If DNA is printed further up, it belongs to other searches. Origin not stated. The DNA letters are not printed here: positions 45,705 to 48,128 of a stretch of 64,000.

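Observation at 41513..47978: Five-gene Rieske/cytochrome b operon carrying 23 CXXCH plus one CX4CH: octahaem, NapC/NirT-like nonahaem, Rieske, b6, subunit IV fused to seven cyt c domains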

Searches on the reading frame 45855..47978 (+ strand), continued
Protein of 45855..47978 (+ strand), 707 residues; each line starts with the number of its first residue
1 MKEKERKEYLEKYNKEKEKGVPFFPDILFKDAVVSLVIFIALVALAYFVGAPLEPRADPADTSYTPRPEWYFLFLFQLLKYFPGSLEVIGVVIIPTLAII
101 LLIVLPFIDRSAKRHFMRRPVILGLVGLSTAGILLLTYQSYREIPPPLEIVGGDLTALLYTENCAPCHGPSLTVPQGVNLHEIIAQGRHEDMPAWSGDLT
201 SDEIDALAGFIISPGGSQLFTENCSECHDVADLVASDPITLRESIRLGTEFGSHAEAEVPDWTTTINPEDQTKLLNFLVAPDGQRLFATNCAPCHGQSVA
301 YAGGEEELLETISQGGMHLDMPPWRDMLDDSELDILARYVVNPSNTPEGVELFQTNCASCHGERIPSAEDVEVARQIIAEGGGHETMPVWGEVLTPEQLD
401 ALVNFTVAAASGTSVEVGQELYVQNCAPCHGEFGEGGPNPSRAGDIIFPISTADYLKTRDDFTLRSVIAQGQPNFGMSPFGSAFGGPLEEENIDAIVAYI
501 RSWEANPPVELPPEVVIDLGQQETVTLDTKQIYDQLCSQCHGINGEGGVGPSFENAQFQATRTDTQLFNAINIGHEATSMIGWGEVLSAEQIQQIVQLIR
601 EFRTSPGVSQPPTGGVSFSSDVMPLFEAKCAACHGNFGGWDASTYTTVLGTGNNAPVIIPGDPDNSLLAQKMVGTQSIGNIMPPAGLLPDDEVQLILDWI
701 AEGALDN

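Call 8: find_homologous_proteins(query=window:45855-47978:+, max_evalue=1e-10)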
Query window:45855-47978:+ (707 aa): 2737 proteins with E <= 1e-10 among 8000 candidates; the best 120 are listed.
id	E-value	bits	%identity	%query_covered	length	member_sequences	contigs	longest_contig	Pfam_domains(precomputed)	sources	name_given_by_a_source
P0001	0.0e+0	1638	100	100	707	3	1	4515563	PF14537.12,PF00032.23,PF14495.12,PF13442.12,PF00034.27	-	-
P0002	0.0e+0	1383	81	100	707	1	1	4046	PF14537.12,PF00032.23,PF14495.12,PF13442.12,PF00034.27,PF14522.12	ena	-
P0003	0.0e+0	1381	81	100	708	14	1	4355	PF22297.2,PF14537.12,PF00032.23,PF14495.12,PF13442.12,PF00034.27,PF14522.12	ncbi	-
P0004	0.0e+0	1373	81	100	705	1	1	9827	PF14537.12,PF00032.23,PF14376.12,PF14495.12,PF13442.12,PF00034.27,PF14522.12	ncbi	-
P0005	0.0e+0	1366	80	100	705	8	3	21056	PF14537.12,PF00032.23,PF14376.12,PF14495.12,PF13442.12,PF00034.27,PF14522.12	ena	-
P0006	0.0e+0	1362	80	100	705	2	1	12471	PF14537.12,PF00032.23,PF14376.12,PF14495.12,PF13442.12,PF00034.27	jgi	jgi:mono/diheme cytochrome c family protein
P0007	0.0e+0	1362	80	100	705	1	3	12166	PF14537.12,PF00032.23,PF14495.12,PF13442.12,PF00034.27,PF14522.12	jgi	jgi:mono/diheme cytochrome c family protein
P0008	0.0e+0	1361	80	100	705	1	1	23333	PF14537.12,PF00032.23,PF14376.12,PF14495.12,PF13442.12,PF00034.27,PF14522.12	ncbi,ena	-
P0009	0.0e+0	1359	80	100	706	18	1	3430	PF00032.23,PF14495.12,PF13442.12,PF00034.27,PF14522.12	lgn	-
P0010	0.0e+0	1358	80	100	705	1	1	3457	PF14537.12,PF07635.17,PF00032.23,PF14376.12,PF14495.12,PF13442.12,PF00034.27,PF14522.12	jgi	jgi:mono/diheme cytochrome c family protein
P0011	0.0e+0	1357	79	100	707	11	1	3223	PF14537.12,PF00032.23,PF14495.12,PF13442.12,PF00034.27,PF14522.12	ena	-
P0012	0.0e+0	1356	80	100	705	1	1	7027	PF00032.23,PF14495.12,PF13442.12,PF00034.27,PF14522.12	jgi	jgi:mono/diheme cytochrome c family protein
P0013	0.0e+0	1353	80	100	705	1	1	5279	PF14537.12,PF00032.23,PF14376.12,PF14495.12,PF13442.12,PF00034.27,PF14522.12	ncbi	-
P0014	0.0e+0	1353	80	100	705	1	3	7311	PF14537.12,PF00032.23,PF14495.12,PF13442.12,PF00034.27,PF14522.12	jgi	jgi:mono/diheme cytochrome c family protein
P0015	0.0e+0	1353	80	100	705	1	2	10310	PF14537.12,PF00032.23,PF14495.12,PF13442.12,PF00034.27,PF14522.12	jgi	jgi:mono/diheme cytochrome c family protein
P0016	0.0e+0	1352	80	100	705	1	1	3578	PF14537.12,PF07635.17,PF00032.23,PF14376.12,PF14495.12,PF13442.12,PF00034.27,PF14522.12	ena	-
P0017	0.0e+0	1347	80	100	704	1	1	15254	PF14537.12,PF07635.17,PF00032.23,PF14495.12,PF13442.12,PF00034.27,PF14522.12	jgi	jgi:mono/diheme cytochrome c family protein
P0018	0.0e+0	1342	79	100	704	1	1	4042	PF14537.12,PF00032.23,PF14495.12,PF13442.12,PF00034.27,PF14522.12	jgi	jgi:mono/diheme cytochrome c family protein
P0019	0.0e+0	1338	80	100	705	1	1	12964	PF14537.12,PF00032.23,PF14376.12,PF14495.12,PF13442.12,PF00034.27,PF14522.12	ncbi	-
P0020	0.0e+0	1336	79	100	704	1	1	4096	PF00032.23,PF14495.12,PF13442.12,PF00034.27,PF14522.12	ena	-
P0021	0.0e+0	1335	79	100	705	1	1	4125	PF00032.23,PF14495.12,PF13442.12,PF00034.27,PF14522.12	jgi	jgi:mono/diheme cytochrome c family protein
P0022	0.0e+0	1333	79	100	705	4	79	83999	PF00032.23,PF14376.12,PF14495.12,PF13442.12,PF00034.27,PF14522.12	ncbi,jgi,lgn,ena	jgi:mono/diheme cytochrome c family protein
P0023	0.0e+0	1329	78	100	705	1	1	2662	PF00032.23,PF14376.12,PF14495.12,PF13442.12,PF00034.27,PF14522.12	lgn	-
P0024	0.0e+0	1328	79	100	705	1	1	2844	PF00032.23,PF14495.12,PF13442.12,PF00034.27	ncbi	-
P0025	0.0e+0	1328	78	100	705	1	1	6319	PF14537.12,PF00032.23,PF14495.12,PF13442.12,PF00034.27,PF14522.12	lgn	-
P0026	0.0e+0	1326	78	100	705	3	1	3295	PF00032.23,PF14376.12,PF14495.12,PF13442.12,PF00034.27,PF14522.12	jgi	jgi:ubiquinol-cytochrome c reductase cytochrome b subunit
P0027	0.0e+0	1325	80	100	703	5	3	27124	PF00032.23,PF14376.12,PF14495.12,PF13442.12,PF00034.27,PF14522.12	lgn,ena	-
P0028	0.0e+0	1324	79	100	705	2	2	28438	PF09086.17,PF14537.12,PF00032.23,PF14495.12,PF13442.12,PF00034.27,PF14522.12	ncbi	-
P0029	0.0e+0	1322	77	100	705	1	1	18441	PF00032.23,PF14376.12,PF14495.12,PF13442.12,PF00034.27,PF14522.12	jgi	jgi:mono/diheme cytochrome c family protein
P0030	0.0e+0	1319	78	100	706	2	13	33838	PF00032.23,PF14376.12,PF14495.12,PF13442.12,PF00034.27,PF14522.12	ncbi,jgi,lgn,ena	-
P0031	0.0e+0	1319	78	100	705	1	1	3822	PF07635.17,PF00032.23,PF14376.12,PF14495.12,PF13442.12,PF00034.27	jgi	jgi:mono/diheme cytochrome c family protein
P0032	0.0e+0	1318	78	100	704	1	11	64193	PF00032.23,PF14376.12,PF14495.12,PF13442.12,PF00034.27,PF14522.12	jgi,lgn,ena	jgi:mono/diheme cytochrome c family protein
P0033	0.0e+0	1318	78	100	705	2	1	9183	PF00032.23,PF14495.12,PF13442.12,PF00034.27,PF14522.12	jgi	jgi:mono/diheme cytochrome c family protein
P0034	0.0e+0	1317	78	100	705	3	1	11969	PF00032.23,PF14495.12,PF13442.12,PF00034.27,PF14522.12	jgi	-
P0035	0.0e+0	1315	78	100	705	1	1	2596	PF00032.23,PF14495.12,PF13442.12,PF00034.27,PF14522.12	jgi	-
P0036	0.0e+0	1315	78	100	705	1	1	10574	PF00032.23,PF14495.12,PF13442.12,PF00034.27,PF14522.12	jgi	-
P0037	0.0e+0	1313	78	100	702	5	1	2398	PF14537.12,PF00032.23,PF14376.12,PF14495.12,PF13442.12,PF00034.27,PF14522.12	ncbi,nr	ncbi:MAG: c-type cytochrome [Anaerolineales bacterium]|nr:c-type cytochrome [Anaerolineales bacteriu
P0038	0.0e+0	1310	79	100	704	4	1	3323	PF22297.2,PF00032.23,PF14376.12,PF14495.12,PF13442.12,PF00034.27,PF14522.12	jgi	jgi:mono/diheme cytochrome c family protein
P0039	0.0e+0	1310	78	100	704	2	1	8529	PF00032.23,PF14376.12,PF14495.12,PF13442.12,PF00034.27,PF14522.12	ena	-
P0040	0.0e+0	1310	78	100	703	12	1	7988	PF00032.23,PF14376.12,PF14495.12,PF13442.12,PF00034.27,PF14522.12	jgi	jgi:mono/diheme cytochrome c family protein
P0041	0.0e+0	1308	78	100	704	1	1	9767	PF14537.12,PF00032.23,PF14495.12,PF13442.12,PF00034.27,PF14522.12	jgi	jgi:mono/diheme cytochrome c family protein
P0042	0.0e+0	1306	77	100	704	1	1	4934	PF14537.12,PF00032.23,PF14495.12,PF13442.12,PF00034.27,PF14522.12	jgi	jgi:mono/diheme cytochrome c family protein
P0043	0.0e+0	1305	78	100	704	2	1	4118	PF14537.12,PF00032.23,PF14495.12,PF13442.12,PF00034.27,PF14522.12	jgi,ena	-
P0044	0.0e+0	1305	77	100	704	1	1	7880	PF14537.12,PF00032.23,PF14495.12,PF13442.12,PF00034.27,PF14522.12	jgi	jgi:mono/diheme cytochrome c family protein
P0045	0.0e+0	1304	78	100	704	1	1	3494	PF00032.23,PF14376.12,PF14495.12,PF13442.12,PF00034.27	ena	-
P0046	0.0e+0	1303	78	100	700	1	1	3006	PF00032.23,PF14495.12,PF13442.12,PF00034.27,PF14522.12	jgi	jgi:mono/diheme cytochrome c family protein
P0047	0.0e+0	1303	77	100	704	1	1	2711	PF00032.23,PF14376.12,PF14495.12,PF13442.12,PF00034.27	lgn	-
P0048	0.0e+0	1302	78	100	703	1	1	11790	PF14537.12,PF00032.23,PF14495.12,PF13442.12,PF00034.27,PF14522.12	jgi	jgi:mono/diheme cytochrome c family protein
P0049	0.0e+0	1301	77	100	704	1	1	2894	PF14537.12,PF00032.23,PF14495.12,PF13442.12,PF00034.27,PF14522.12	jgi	jgi:mono/diheme cytochrome c family protein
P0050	0.0e+0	1301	77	100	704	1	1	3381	PF00032.23,PF14495.12,PF13442.12,PF00034.27,PF14522.12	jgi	jgi:ubiquinol-cytochrome c reductase cytochrome b subunit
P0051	0.0e+0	1300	77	100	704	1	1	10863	PF00032.23,PF14495.12,PF13442.12,PF00034.27,PF14522.12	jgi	jgi:mono/diheme cytochrome c family protein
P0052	0.0e+0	1299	77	100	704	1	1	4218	PF00032.23,PF14495.12,PF13442.12,PF00034.27,PF14522.12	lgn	-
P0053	0.0e+0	1298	78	100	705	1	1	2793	PF00032.23,PF14376.12,PF14495.12,PF13442.12,PF00034.27,PF14522.12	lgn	-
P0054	0.0e+0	1296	76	100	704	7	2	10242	PF00032.23,PF14376.12,PF14495.12,PF13442.12,PF00034.27,PF14522.12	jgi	jgi:mono/diheme cytochrome c family protein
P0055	0.0e+0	1296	76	100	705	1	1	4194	PF14537.12,PF00032.23,PF14376.12,PF14495.12,PF13442.12,PF00034.27,PF14522.12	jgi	jgi:mono/diheme cytochrome c family protein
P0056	0.0e+0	1295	76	100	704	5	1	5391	PF00032.23,PF14376.12,PF14495.12,PF13442.12,PF00034.27,PF14522.12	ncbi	-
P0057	0.0e+0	1294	76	100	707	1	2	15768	PF14537.12,PF00032.23,PF14495.12,PF13442.12,PF00034.27,PF14522.12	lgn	-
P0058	0.0e+0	1292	77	100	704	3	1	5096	PF22297.2,PF00032.23,PF14376.12,PF14495.12,PF13442.12,PF00034.27,PF14522.12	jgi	jgi:mono/diheme cytochrome c family protein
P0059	0.0e+0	1288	75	100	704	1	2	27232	PF00032.23,PF14376.12,PF14495.12,PF13442.12,PF00034.27,PF14522.12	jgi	jgi:mono/diheme cytochrome c family protein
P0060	0.0e+0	1288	77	100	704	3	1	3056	PF00032.23,PF14376.12,PF14495.12,PF13442.12,PF00034.27,PF14522.12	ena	-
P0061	0.0e+0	1288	77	100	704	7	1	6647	PF00032.23,PF14376.12,PF14495.12,PF13442.12,PF00034.27,PF14522.12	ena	-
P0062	0.0e+0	1261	76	100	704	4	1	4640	PF00032.23,PF14376.12,PF14495.12,PF13442.12,PF00034.27,PF14522.12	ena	-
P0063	0.0e+0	1247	75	100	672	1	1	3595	PF00032.23,PF14495.12,PF13442.12,PF00034.27,PF14522.12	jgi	jgi:mono/diheme cytochrome c family protein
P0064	0.0e+0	1237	74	100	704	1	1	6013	PF00032.23,PF14376.12,PF14495.12,PF13442.12,PF00034.27,PF14522.12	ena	-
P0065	0.0e+0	1187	69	100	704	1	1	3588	PF14537.12,PF00032.23,PF14376.12,PF14495.12,PF13442.12,PF00034.27,PF14522.12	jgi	jgi:mono/diheme cytochrome c family protein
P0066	0.0e+0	1187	54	100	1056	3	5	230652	PF22297.2,PF14537.12,PF07635.17,PF00032.23,PF14376.12,PF14495.12,PF13442.12,PF00034.27,PF14522.12,PF22113.2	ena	-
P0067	0.0e+0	1171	68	100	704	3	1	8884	PF00032.23,PF14376.12,PF14495.12,PF13442.12,PF00034.27,PF14522.12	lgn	-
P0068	0.0e+0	1155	68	100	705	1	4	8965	PF14537.12,PF00032.23,PF14495.12,PF13442.12,PF00034.27,PF14522.12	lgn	-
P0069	0.0e+0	1150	67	100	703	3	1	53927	PF14537.12,PF00032.23,PF14376.12,PF14495.12,PF13442.12,PF00034.27,PF14522.12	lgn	-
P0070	0.0e+0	1149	67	100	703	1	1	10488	PF00032.23,PF14376.12,PF14495.12,PF13442.12,PF00034.27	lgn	-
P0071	0.0e+0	1143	66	100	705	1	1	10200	PF14537.12,PF00032.23,PF14376.12,PF14495.12,PF13442.12,PF00034.27,PF14522.12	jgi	jgi:mono/diheme cytochrome c family protein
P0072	0.0e+0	1143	76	90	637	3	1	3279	PF14376.12,PF14495.12,PF13442.12,PF00034.27,PF14522.12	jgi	jgi:mono/diheme cytochrome c family protein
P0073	0.0e+0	1141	67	100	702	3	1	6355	PF14537.12,PF07635.17,PF00032.23,PF14495.12,PF13442.12,PF00034.27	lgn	-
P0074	0.0e+0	1138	77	88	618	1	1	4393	PF14537.12,PF14376.12,PF14495.12,PF13442.12,PF00034.27,PF14522.12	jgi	jgi:mono/diheme cytochrome c family protein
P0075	0.0e+0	1136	66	100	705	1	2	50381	PF14537.12,PF07635.17,PF00032.23,PF14376.12,PF14495.12,PF13442.12,PF00034.27,PF14522.12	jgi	jgi:mono/diheme cytochrome c family protein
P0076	0.0e+0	1131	67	100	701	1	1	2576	PF22297.2,PF14537.12,PF00032.23,PF14376.12,PF14495.12,PF11845.14,PF13442.12,PF00034.27,PF14522.12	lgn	-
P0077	0.0e+0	1130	66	100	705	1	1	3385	PF14537.12,PF07635.17,PF00032.23,PF14376.12,PF14495.12,PF13442.12,PF00034.27,PF14522.12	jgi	jgi:mono/diheme cytochrome c family protein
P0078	0.0e+0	1126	66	100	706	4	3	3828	PF09086.17,PF14537.12,PF00032.23,PF14495.12,PF13442.12,PF00034.27,PF14522.12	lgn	-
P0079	0.0e+0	1125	66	100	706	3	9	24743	PF14537.12,PF00032.23,PF14376.12,PF14495.12,PF13442.12,PF00034.27,PF14522.12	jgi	jgi:mono/diheme cytochrome c family protein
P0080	0.0e+0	1120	65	100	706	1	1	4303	PF14537.12,PF00032.23,PF14376.12,PF14495.12,PF13442.12,PF00034.27,PF14522.12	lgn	-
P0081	0.0e+0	1119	65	100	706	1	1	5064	PF14537.12,PF00032.23,PF14376.12,PF14495.12,PF13442.12,PF00034.27,PF14522.12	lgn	-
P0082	0.0e+0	1118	65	100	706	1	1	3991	PF14537.12,PF00032.23,PF14376.12,PF14495.12,PF13442.12,PF00034.27,PF14522.12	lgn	-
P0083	0.0e+0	1118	65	100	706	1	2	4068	PF14537.12,PF00032.23,PF14376.12,PF14495.12,PF13442.12,PF00034.27,PF14522.12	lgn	-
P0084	0.0e+0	1115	66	100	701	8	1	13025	PF22297.2,PF00032.23,PF14376.12,PF14495.12,PF11845.14,PF13442.12,PF00034.27,PF14522.12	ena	-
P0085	0.0e+0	1115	66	100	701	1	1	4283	PF22297.2,PF00032.23,PF14376.12,PF14495.12,PF11845.14,PF13442.12,PF00034.27,PF14522.12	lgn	-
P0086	0.0e+0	1115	61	100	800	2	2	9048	PF22297.2,PF07635.17,PF00032.23,PF14495.12,PF13442.12,PF00034.27,PF14522.12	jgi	jgi:mono/diheme cytochrome c family protein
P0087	0.0e+0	1115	66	100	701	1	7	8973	PF22297.2,PF00032.23,PF14376.12,PF14495.12,PF11845.14,PF13442.12,PF00034.27,PF14522.12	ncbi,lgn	-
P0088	0.0e+0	1113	66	100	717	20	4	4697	PF14537.12,PF07635.17,PF00032.23,PF14495.12,PF13442.12,PF00034.27,PF14522.12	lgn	-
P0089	0.0e+0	1113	65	100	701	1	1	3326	PF22297.2,PF07635.17,PF00032.23,PF14376.12,PF14495.12,PF13442.12,PF00034.27,PF14522.12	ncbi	-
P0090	0.0e+0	1112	66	100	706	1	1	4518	PF14537.12,PF00032.23,PF14376.12,PF14495.12,PF13442.12,PF00034.27,PF14522.12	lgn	-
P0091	0.0e+0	1110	66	100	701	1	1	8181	PF22297.2,PF00032.23,PF14376.12,PF14495.12,PF11845.14,PF13442.12,PF00034.27,PF14522.12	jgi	-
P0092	0.0e+0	1108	64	100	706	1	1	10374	PF14537.12,PF00032.23,PF14376.12,PF14495.12,PF13442.12,PF00034.27,PF14522.12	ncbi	-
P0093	0.0e+0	1107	66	99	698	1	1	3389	PF22297.2,PF00032.23,PF14376.12,PF14495.12,PF13442.12,PF00034.27,PF14522.12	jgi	-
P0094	0.0e+0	1102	65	100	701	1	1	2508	PF22297.2,PF00032.23,PF14376.12,PF14495.12,PF13442.12,PF00034.27,PF14522.12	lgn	-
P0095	0.0e+0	1095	64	100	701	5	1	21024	PF09086.17,PF14537.12,PF07635.17,PF00032.23,PF14376.12,PF14495.12,PF13442.12,PF00034.27,PF14522.12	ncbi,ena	-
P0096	0.0e+0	1094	64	100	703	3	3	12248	PF14537.12,PF00032.23,PF14376.12,PF14495.12,PF13442.12,PF00034.27,PF14522.12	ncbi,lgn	-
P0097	0.0e+0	1093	64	100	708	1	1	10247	PF14537.12,PF00032.23,PF14495.12,PF13442.12,PF00034.27,PF14522.12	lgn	-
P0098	0.0e+0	1093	64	100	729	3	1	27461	PF00032.23,PF14495.12,PF13442.12,PF00034.27,PF14522.12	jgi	jgi:mono/diheme cytochrome c family protein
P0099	0.0e+0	1092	58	100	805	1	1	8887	PF14537.12,PF07635.17,PF00032.23,PF13442.12,PF00034.27,PF14522.12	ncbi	-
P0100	0.0e+0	1090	64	100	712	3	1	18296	PF09086.17,PF14537.12,PF00032.23,PF14495.12,PF13442.12,PF00034.27,PF14522.12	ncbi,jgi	ncbi:MAG: c-type cytochrome [Anaerolineales bacterium]|jgi:mono/diheme cytochrome c family protein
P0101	0.0e+0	1090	64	100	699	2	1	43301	PF14537.12,PF07635.17,PF00032.23,PF14376.12,PF14495.12,PF13442.12,PF00034.27,PF14522.12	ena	-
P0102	0.0e+0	1089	65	100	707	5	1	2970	PF14537.12,PF00032.23,PF14376.12,PF14495.12,PF13442.12,PF00034.27,PF14522.12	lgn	-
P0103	0.0e+0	1089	63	100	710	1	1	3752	PF14537.12,PF07635.17,PF00032.23,PF14495.12,PF13442.12,PF00034.27,PF14522.12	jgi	jgi:mono/diheme cytochrome c family protein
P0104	0.0e+0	1088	62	100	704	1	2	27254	PF14537.12,PF00032.23,PF14376.12,PF14495.12,PF13442.12,PF00034.27,PF14522.12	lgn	-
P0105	0.0e+0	1086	63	100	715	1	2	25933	PF14537.12,PF07635.17,PF00032.23,PF14495.12,PF13442.12,PF00034.27,PF14522.12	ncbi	-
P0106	0.0e+0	1086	63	100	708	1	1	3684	PF14537.12,PF07635.17,PF00032.23,PF14495.12,PF13442.12,PF00034.27,PF14522.12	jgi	jgi:mono/diheme cytochrome c family protein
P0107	0.0e+0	1086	65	100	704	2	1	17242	PF00032.23,PF13442.12,PF00034.27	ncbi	-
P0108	0.0e+0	1085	64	100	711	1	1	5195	PF14537.12,PF07635.17,PF00032.23,PF14376.12,PF14495.12,PF13442.12,PF00034.27,PF14522.12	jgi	jgi:mono/diheme cytochrome c family protein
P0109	0.0e+0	1085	63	100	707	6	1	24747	PF00032.23,PF14376.12,PF14495.12,PF13442.12,PF00034.27,PF14522.12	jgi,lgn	-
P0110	0.0e+0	1084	63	100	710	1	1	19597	PF14537.12,PF07635.17,PF00032.23,PF14495.12,PF13442.12,PF00034.27,PF14522.12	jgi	-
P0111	0.0e+0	1083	64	100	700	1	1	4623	PF00032.23,PF14495.12,PF13442.12,PF00034.27,PF14522.12,PF22113.2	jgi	jgi:mono/diheme cytochrome c family protein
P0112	0.0e+0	1083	63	99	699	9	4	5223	PF00032.23,PF14495.12,PF13442.12,PF00034.27,PF14522.12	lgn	-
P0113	0.0e+0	1083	64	100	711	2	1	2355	PF14537.12,PF07635.17,PF00032.23,PF14495.12,PF13442.12,PF00034.27,PF14522.12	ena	-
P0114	0.0e+0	1083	62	100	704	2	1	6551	PF00032.23,PF14376.12,PF14495.12,PF13442.12,PF00034.27,PF14522.12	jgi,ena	-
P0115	0.0e+0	1082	64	100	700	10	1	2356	PF00032.23,PF14495.12,PF13442.12,PF00034.27,PF14522.12,PF22113.2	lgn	-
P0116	0.0e+0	1082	64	100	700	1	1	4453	PF07635.17,PF00032.23,PF14376.12,PF14495.12,PF13442.12,PF00034.27,PF14522.12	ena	-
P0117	0.0e+0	1082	63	100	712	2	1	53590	PF07635.17,PF00032.23,PF14376.12,PF14495.12,PF13442.12,PF00034.27,PF14522.12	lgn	-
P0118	0.0e+0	1080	63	100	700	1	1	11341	PF00032.23,PF13442.12,PF00034.27,PF14522.12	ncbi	-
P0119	0.0e+0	1080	63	100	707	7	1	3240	PF00032.23,PF14376.12,PF14495.12,PF13442.12,PF00034.27,PF14522.12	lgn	-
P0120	0.0e+0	1080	62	100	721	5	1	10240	PF00032.23,PF14495.12,PF13442.12,PF00034.27,PF14522.12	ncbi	-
